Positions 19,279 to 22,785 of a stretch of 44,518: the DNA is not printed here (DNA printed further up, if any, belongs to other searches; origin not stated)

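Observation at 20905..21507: Complete histidine-phosphatase (PGAM-like) domain inserted inside isoleucyl-tRNA synthetase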

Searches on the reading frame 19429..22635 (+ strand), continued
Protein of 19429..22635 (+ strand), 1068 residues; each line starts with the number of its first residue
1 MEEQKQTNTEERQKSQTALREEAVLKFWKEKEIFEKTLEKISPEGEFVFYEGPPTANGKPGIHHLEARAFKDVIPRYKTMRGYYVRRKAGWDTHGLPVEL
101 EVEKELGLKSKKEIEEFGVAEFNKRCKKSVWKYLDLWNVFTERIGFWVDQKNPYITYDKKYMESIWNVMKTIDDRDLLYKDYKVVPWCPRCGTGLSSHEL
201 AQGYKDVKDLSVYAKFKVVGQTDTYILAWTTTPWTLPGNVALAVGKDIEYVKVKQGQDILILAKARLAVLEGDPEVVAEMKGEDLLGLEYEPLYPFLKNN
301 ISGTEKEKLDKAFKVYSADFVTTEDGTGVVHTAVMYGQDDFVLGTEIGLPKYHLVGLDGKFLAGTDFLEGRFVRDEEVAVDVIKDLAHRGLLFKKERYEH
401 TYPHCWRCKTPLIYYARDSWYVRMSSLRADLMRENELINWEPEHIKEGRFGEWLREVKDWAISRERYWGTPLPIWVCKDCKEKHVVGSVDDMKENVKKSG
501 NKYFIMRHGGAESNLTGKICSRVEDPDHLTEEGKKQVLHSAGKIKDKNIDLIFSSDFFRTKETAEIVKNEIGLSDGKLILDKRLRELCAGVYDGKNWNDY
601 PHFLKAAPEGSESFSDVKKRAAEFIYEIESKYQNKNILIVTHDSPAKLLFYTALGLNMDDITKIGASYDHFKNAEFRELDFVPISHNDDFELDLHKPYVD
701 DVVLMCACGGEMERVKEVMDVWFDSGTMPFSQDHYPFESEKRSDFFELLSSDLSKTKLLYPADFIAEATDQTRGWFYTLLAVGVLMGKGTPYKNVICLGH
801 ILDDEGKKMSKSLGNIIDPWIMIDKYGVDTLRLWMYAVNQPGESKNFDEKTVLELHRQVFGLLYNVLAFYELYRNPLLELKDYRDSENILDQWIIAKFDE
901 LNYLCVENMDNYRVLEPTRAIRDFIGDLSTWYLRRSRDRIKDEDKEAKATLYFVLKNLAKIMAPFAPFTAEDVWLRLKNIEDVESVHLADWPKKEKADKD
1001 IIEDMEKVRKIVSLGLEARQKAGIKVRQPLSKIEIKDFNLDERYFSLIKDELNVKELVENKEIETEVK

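Call 17: search_solved_structures(query=P0121, max_evalue=1e-10, show_alignments=1)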
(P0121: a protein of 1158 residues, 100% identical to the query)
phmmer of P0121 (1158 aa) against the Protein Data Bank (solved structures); distinct sequences matched with E-value up to 1e-10: 43.
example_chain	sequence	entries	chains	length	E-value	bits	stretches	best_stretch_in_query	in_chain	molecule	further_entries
8c8w_A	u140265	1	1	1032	6.3e-243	812.5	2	13-493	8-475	Isoleucine--tRNA ligase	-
8c8v_A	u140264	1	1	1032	1.3e-240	804.8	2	13-493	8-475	Isoleucine--tRNA ligase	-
8c8u_A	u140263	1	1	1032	1.4e-240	804.8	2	13-493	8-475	Isoleucine--tRNA ligase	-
8c9d_A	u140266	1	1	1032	4.3e-239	799.8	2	13-493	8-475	Isoleucine--tRNA ligase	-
1ile_A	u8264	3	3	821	6.5e-234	782.7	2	20-498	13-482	ISOLEUCYL-TRNA SYNTHETASE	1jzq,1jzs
8wnd_A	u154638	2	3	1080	3.1e-170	571.8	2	20-494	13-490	isoleucine--tRNA ligase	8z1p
9w01_B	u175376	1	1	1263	2.3e-167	562.3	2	20-494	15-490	Isoleucine--tRNA ligase, cytoplasmic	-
6ldk_A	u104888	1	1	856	8e-167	560.5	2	19-494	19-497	Isoleucine--tRNA ligase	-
9wqs_A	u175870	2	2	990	1.8e-166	559.4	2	20-494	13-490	Isoleucine--tRNA ligase, cytoplasmic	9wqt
7d5c_A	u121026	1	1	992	1.8e-166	559.3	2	20-494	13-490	Isoleucine--tRNA ligase, cytoplasmic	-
1ffy_A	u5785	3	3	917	1.3e-100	341.2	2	20-480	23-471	ISOLEUCYL-TRNA SYNTHETASE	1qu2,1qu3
8c9f_A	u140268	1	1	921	1.8e-97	330.8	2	13-479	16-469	Isoleucine--tRNA ligase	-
8c9e_A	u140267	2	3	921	5.2e-95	322.6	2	13-479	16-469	Isoleucine--tRNA ligase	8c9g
8wnf_A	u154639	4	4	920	5.1e-68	233.2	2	10-480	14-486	Isoleucine--tRNA ligase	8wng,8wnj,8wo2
8wni_A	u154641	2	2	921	5.1e-68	233.2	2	10-480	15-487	Isoleucine--tRNA ligase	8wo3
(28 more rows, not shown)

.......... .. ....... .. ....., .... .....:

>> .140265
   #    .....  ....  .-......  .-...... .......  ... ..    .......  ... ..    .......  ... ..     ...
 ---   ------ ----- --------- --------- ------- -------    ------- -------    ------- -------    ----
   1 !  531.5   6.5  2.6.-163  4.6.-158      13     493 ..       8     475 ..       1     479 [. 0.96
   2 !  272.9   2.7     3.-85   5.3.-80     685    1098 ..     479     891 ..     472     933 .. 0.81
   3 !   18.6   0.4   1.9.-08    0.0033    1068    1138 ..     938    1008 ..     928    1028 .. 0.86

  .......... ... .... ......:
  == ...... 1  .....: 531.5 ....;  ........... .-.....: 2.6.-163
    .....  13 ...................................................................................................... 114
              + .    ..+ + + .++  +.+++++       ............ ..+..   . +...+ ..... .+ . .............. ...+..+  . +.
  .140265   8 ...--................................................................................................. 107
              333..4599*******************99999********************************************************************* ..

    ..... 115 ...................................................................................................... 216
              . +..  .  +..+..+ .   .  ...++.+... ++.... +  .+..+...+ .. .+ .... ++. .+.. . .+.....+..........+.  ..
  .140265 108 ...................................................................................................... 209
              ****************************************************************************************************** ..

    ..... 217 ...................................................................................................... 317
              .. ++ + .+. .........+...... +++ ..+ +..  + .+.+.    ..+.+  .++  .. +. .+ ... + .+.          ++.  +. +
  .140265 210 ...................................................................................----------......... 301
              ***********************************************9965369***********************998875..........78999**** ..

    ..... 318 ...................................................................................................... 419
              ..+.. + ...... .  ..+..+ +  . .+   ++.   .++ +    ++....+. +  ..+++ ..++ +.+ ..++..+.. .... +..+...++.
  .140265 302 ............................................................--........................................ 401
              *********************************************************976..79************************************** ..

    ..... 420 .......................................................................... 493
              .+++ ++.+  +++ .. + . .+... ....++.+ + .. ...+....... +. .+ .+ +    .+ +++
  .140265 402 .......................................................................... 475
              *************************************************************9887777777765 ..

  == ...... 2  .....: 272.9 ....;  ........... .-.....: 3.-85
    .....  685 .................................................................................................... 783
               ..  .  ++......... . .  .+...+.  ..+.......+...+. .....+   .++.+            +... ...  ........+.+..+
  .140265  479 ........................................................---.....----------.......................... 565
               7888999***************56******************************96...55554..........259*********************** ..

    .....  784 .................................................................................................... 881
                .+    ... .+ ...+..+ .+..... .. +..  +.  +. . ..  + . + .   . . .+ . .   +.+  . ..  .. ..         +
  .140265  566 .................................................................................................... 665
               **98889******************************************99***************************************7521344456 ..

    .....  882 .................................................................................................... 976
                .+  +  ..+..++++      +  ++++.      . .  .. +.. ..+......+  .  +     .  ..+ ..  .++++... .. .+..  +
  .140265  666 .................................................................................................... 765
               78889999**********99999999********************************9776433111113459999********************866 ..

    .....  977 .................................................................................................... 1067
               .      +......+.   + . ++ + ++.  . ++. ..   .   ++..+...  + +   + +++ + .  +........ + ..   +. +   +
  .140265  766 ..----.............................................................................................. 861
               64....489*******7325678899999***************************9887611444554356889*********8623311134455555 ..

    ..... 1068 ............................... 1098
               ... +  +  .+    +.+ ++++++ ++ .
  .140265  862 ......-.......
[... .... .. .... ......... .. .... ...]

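Call 26: search_protein_representatives(protein=P0121)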
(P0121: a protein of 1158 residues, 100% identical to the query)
Query: 1158 residues. Proteins with E-value up to 0.001 (for the whole library): 37888; up to 1e-10: 17732; up to 1e-30: 5649. The best 150 are listed.
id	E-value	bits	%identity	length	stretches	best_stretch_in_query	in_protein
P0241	0.0e+00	1708.3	65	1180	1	6-1158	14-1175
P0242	0.0e+00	1248.2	54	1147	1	11-1116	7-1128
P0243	0.0e+00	1222.5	61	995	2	11-497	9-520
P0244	0.0e+00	1148.8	63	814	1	13-833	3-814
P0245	0.0e+00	1138.8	53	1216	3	479-1135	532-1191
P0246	0.0e+00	1134.4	51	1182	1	21-1156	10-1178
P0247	0.0e+00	1106.7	50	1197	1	20-1134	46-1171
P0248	0.0e+00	1096.7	49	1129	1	18-1137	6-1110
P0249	0.0e+00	1087.1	49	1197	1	16-1141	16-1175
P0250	0.0e+00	1082.8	49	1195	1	12-1149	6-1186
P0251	0.0e+00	1082.3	47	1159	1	21-1139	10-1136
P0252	0.0e+00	1072.5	56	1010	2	20-484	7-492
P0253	0.0e+00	1071.0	52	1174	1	21-1125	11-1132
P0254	0.0e+00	1063.6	57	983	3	691-1135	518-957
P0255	0.0e+00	1061.6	52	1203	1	21-1140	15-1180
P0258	0.0e+00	1026.7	45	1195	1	14-1158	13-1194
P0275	8.6e-274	928.1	47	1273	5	21-497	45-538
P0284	3.0e-262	889.8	45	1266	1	7-1156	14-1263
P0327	4.5e-230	783.3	38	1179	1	5-1135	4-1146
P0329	1.3e-229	781.7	40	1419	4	15-874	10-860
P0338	2.4e-224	764.3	38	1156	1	29-1149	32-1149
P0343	5.8e-221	753.1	43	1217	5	20-480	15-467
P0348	2.6e-219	747.6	41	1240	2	20-1059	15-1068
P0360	3.5e-210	717.4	42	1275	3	274-1060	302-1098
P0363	7.2e-209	713.0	45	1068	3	17-494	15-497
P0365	1.1e-207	709.1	39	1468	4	21-702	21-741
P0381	2.7e-202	691.3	42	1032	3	21-494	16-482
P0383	6.1e-201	686.8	39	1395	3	19-732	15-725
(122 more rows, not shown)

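Call 31: predict_structure(alignment_id=A1)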
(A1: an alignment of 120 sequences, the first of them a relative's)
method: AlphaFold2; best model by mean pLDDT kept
length: 1158 residues; sequences in the alignment: 120
mean_pLDDT: 82.1   pTM: 0.70
mean pLDDT of the five models: 82.1, 80.7, 79.7, 77.3, 75.6
residues with pLDDT >= 90: 393; 70-90: 584; 50-70: 105; < 50: 76
segments of 3 or more residues with pLDDT < 50: 1-11, 56-64, 444-447, 739-766, 768-770, 806-815, 840-846
pLDDT, mean of each block of 10 residues (from residue 1): 40 78 93 84 77 52 55 85 76 68 81 85 85 72 77 74 89 92 78 66 71 93 93 89 93 90 90 84 93 91 86 92 85 77 84 84 91 86 93 86 76 78 89 73 51 71 81 92 91 86 95 89 90 94 91 96 95 91 93 88 85 93 94 94 93 89 69 92 90 91 88 88 71 64 35 31 45 70 84 56 49 52 86 74 53 87 94 88 81 94 92 85 94 89 90 95 95 94 91 85 90 88 85 83 87 86 83 86 86 81 81 88 84 85 85 87
secondary structure, 60 per line:
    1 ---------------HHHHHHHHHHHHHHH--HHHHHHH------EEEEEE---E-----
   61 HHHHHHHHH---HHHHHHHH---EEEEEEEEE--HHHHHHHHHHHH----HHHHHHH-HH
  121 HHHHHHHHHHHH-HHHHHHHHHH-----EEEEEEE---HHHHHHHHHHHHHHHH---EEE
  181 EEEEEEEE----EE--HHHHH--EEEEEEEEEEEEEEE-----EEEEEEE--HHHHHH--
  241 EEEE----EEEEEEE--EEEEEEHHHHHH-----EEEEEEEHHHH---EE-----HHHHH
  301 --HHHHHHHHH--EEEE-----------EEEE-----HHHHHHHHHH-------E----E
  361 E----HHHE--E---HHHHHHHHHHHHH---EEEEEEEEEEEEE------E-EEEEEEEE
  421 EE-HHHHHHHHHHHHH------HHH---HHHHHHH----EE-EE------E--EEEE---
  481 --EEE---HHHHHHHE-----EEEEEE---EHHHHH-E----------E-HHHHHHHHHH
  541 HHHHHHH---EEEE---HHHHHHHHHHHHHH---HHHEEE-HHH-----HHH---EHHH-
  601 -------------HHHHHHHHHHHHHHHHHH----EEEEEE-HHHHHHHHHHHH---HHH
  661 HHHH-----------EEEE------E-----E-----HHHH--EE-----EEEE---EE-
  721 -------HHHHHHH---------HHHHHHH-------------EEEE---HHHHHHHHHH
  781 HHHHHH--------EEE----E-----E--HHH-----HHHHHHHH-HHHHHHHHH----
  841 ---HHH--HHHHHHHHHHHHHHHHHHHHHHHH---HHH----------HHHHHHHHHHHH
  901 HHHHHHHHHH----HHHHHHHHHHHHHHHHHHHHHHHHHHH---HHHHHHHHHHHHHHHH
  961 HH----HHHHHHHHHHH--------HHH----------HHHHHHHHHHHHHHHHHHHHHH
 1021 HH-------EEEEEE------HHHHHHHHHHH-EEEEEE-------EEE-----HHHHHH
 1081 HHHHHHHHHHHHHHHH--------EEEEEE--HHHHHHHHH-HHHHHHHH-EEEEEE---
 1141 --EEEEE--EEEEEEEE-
elements in order (helices of 4 or more, strands of 3 or more residues): H16-30 H33-39 E46-51 H61-69 H73-80 E84-92 H95-106 H111-117 H119-132 H134-143 E149-155 H159-174 E178-188 H197-201 E204-218 E224-230 H233-238 E241-244 E249-255 E258-263 H264-269 E275-281 H282-285 H296-300 H303-311 E314-317 E329-332 H338-347 H376-388 E392-404 E413-422 H424-436 H449-455 E474-477 E483-485 H489-495 E502-507 H512-516 H531-547 E551-554 H558-571 E578-580 H614-631 E636-641 H643-654 H658-664 E676-679 H698-701 E711-714 H728-734 H744-750 E764-767 H771-786 E795-797 H819-826 H828-836 H849-872 H889-910 H915-941 H945-962 H967-977 H999-1022 E1030-1035 H1042-1052 E1054-1059 E1067-1069 H1075-1096 E1105-1110 H1113-1121 H1123-1130 E1132-1137 E1143-1147 E1150-1157

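Call 55: find_encoding_contigs(protein=P0121, flank=3000, max_places=4)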
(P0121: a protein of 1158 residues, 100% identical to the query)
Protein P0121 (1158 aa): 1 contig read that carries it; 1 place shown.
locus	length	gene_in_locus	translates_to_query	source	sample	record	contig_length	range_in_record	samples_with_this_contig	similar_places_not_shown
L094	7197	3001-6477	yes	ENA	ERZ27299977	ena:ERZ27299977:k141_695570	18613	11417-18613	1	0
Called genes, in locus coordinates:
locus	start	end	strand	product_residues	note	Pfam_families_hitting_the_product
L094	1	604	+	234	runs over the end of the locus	PF01712:dNK (weak), PF02223:Thymidylate_kin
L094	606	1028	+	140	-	PF00692:dUTPase, PF22769:DCD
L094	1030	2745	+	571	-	PF03485:Arg_tRNA_synt_N, PF00750:tRNA-synt_1d, PF05746:DALR_1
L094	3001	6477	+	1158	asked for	PF00133:tRNA-synt_1, PF00300:His_Phos_1, PF00133:tRNA-synt_1, PF09334:tRNA-synt_1g (weak), PF08264:Anticodon_1, PF19302:DUF5915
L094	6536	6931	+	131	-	-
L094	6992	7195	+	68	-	?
